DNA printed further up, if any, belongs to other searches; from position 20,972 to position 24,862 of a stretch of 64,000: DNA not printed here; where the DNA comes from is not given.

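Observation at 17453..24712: Archaic (Csu/SCPU-like) chaperone-usher pilus locus in a T9SS-bearing FCB-type genome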

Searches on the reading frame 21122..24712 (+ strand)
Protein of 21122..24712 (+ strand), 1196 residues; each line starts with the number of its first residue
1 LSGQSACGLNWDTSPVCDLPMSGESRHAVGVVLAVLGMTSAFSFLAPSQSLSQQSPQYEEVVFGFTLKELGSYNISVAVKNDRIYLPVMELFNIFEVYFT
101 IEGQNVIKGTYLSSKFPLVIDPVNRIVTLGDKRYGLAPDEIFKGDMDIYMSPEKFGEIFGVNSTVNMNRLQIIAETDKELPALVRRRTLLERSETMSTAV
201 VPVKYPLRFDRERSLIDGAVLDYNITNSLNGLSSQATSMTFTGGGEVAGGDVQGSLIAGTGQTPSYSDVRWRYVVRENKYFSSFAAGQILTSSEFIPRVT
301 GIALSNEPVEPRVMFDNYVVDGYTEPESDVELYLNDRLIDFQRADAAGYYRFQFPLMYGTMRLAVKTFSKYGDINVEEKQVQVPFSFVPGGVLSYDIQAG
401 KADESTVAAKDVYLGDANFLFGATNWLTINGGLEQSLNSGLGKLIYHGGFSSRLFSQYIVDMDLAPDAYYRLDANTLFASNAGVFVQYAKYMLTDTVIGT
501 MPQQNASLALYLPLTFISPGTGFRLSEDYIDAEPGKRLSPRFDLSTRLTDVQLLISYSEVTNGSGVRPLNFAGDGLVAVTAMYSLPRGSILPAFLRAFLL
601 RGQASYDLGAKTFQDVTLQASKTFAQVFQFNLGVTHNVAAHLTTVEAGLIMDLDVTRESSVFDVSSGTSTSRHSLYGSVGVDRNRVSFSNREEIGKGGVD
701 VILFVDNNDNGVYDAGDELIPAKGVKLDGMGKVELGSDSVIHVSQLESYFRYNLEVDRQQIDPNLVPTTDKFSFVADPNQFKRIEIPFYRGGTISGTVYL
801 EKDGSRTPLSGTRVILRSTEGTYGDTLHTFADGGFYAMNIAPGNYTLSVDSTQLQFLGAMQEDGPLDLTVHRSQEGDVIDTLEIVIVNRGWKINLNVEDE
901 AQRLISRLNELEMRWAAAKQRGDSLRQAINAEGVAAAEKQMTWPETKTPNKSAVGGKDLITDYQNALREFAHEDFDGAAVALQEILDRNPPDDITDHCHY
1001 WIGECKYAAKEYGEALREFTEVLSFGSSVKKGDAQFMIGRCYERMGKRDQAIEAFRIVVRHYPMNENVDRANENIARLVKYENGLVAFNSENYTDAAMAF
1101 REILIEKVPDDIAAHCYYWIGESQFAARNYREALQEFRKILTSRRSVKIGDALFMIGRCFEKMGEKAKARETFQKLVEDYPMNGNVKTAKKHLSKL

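Call 3: search_protein_families(library=pfam, max_evalue=1, proteins=[window:21122-24712:+])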
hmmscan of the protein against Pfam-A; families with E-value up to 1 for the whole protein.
window:21122-24712:+ (1196 aa): 19 families
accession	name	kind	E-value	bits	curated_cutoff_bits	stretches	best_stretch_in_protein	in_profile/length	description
PF13174.12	TPR_6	-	2.8e-26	90.8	26.3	3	1151-1181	1-31/33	Tetratricopeptide repeat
PF07719.23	TPR_2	-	8.1e-18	63.5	27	4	1033-1063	2-32/34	Tetratricopeptide repeat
PF13432.12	TPR_16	-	8.1e-16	58.6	32.7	4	1121-1181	4-62/65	Tetratricopeptide repeat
PF14559.12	TPR_19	-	1.1e-11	45.3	25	3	1125-1191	2-66/68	Tetratricopeptide repeat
PF13181.12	TPR_8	-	7.6e-11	41.7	25.7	2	1033-1056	2-25/34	Tetratricopeptide repeat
PF13424.12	TPR_12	-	1.3e-10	41.8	30.1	2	1114-1178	10-73/77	Tetratricopeptide repeat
PF00515.34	TPR_1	-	4.6e-10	39.3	27.8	2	1033-1063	2-32/34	Tetratricopeptide repeat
PF13428.12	TPR_14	-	8.2e-08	32.7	23.5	0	1034-1063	3-32/44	Tetratricopeptide repeat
PF12895.13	ANAPC3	-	1.1e-06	29.3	27.2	2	1092-1175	4-81/82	Anaphase-promoting complex, cyclosome, subunit 3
PF13620.12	CarboxypepD_reg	-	2.2e-06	28.4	32.3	1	793-852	1-57/82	Carboxypeptidase regulatory-like domain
PF10255.15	Paf67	-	0.00044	19.9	27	1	959-1079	132-238/397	RNA polymerase I-associated factor PAF67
PF13176.12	TPR_7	-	0.00048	20.4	27.9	1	1038-1057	5-24/36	Tetratricopeptide repeat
PF23354.1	TPR_NUP160_120_M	-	0.0005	19.9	27.2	1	1131-1179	19-67/265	NUP160/120 middle TPR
PF17210.9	SdrD_B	-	0.005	17.5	29.7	1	803-851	18-66/112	SdrD B-like domain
PF14561.12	TPR_20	-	0.0052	17.5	25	0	1105-1168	15-76/90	Tetratricopeptide repeat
PF24575.1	TPR_Slam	-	0.0056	17.5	35.2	0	1076-1110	46-79/104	Surface lipoprotein assembly modifier, N-terminal TPR repeats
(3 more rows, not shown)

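Call 4: search_protein_families(library=ncbifam, max_evalue=1, proteins=[window:21122-24712:+])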
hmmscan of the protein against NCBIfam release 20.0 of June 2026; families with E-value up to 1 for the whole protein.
window:21122-24712:+ (1196 aa): 21 families
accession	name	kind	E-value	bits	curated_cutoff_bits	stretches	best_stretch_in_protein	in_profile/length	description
TIGR02795.1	tol_pal_ybgF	equivalog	1.6e-39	135.2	90.1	2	1080-1192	5-118/119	tol-pal system protein YbgF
NF008068.0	PRK10803.1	equivalog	6.7e-22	78.7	383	2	874-1076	65-261/263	cell division protein CpoB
TIGR02552.1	LcrH_SycD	equivalog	2.4e-12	46.7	104.8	2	963-1079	22-133/136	SycD/LcrH family type III secretion system chaperone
NF033756.1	gliding_GltC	equivalog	2.4e-11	43.1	450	2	1079-1144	119-184/622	adventurous gliding motility protein GltC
TIGR03302.1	OM_YfiO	subfamily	1e-10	41.5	81.4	2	961-1078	35-161/239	outer membrane protein assembly factor BamD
NF047507.1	TPR_BatC_Lepto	exception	1.4e-10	41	175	2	1082-1193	29-136/214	TPR repeat-containing protein BatC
NF052312.1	T9SS_PorW_SprE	equivalog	3.1e-08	32.7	250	1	972-1142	154-318/716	type IX secretion system periplasmic lipoprotein PorW/SprE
NF053852.1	vesicle_Bd0635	exception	6.3e-08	32.5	250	2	1117-1196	141-221/223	CpoB-like predatory vesicle lipoprotein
NF047371.1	FlcA_CTERM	equivalog_domain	1.5e-06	27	300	1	1034-1180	394-537/646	periplasmic flagellar collar protein FlcA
NF040959.1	MamA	equivalog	6.7e-06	25.7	200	2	1002-1060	111-167/204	magnetosome protein MamA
NF002725.1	PRK02603.1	equivalog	1.7e-05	24.9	143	2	1108-1182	26-104/173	photosystem I assembly protein Ycf3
NF011886.0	PRK15359.1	equivalog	3.1e-05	23.8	146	1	1080-1177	27-119/144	type III secretion system chaperone protein SscB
TIGR02917.1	PEP_TPR_lipo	equivalog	5.1e-05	21.3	312.2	0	1079-1142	263-323/899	XrtA/PEP-CTERM system TPR-repeat protein PrsT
NF052230.1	T9SS_PorE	exception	9.1e-05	20.9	600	1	1003-1111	25-124/648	PorE family type IX secretion system protein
TIGR02521.1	type_IV_pilW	equivalog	0.00072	19.2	154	1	1127-1181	112-166/234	type IV pilus biogenesis/stability protein PilW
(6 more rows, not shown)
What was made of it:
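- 23813..24709 (+): C-terminal extension: a long helix (878-909), a disordered linker, then two YbgF/CpoB-type TPR modules. PRK10803 CpoB gives 6.7e-22 over 874-1076 in 1196-aa numbering (call 4).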

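Call 6: search_solved_structures(query=window:21122-24712:+, max_evalue=1)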
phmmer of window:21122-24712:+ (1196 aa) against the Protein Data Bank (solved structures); distinct sequences matched with E-value up to 1: 37.
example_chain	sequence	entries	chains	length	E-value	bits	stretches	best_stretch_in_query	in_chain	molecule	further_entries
6g5s_A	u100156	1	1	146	1.6e-08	36.2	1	1091-1194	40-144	Cell division coordinator CpoB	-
9qhc_A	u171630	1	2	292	3e-08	35.3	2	973-1187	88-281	Engineered tetratricopeptide repeat protein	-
2xev_A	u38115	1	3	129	1.1e-07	33.4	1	1084-1194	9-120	YBGF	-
8ump_A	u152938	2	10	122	8.1e-07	30.5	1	1080-1189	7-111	T33-ml35-redesigned-TPR-domain-fold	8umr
2wqh_A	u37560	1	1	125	3e-05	25.3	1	1087-1187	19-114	CTPR3Y3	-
8ch0_A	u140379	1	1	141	0.00017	22.8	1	1034-1179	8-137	Consensus tetratricopeptide repeat protein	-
2fo7_A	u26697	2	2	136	0.00023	22.4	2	1113-1179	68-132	SYNTHETIC CONSENSUS TPR PROTEIN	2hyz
5hrz_A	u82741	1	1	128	0.00025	22.3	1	1080-1187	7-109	TPR domain protein 1na0C3_3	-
6v8e_A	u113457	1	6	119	0.00064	20.9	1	1081-1187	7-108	Designed protein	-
1na0_A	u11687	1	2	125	0.0014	19.8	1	1088-1187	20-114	designed protein CTPR3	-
2q7f_A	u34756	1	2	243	0.0019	19.4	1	1072-1178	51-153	YrrB protein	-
6vfi_B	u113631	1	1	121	0.002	19.3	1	1081-1183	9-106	O43_dn18B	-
6vl6_A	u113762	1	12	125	0.0021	19.2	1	997-1069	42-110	T33_dn2A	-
7xn7_q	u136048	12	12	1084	0.0027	18.9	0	1082-1184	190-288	Component of the Paf1p complex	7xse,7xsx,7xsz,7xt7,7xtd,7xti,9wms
9gzg_A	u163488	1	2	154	0.0041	18.2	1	1036-1187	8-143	Engineered CTPR protein with glutamic acids for conductivity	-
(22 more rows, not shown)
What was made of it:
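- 23813..24709 (+): PDB CpoB 6g5s gives 1.6e-8 (call 6).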
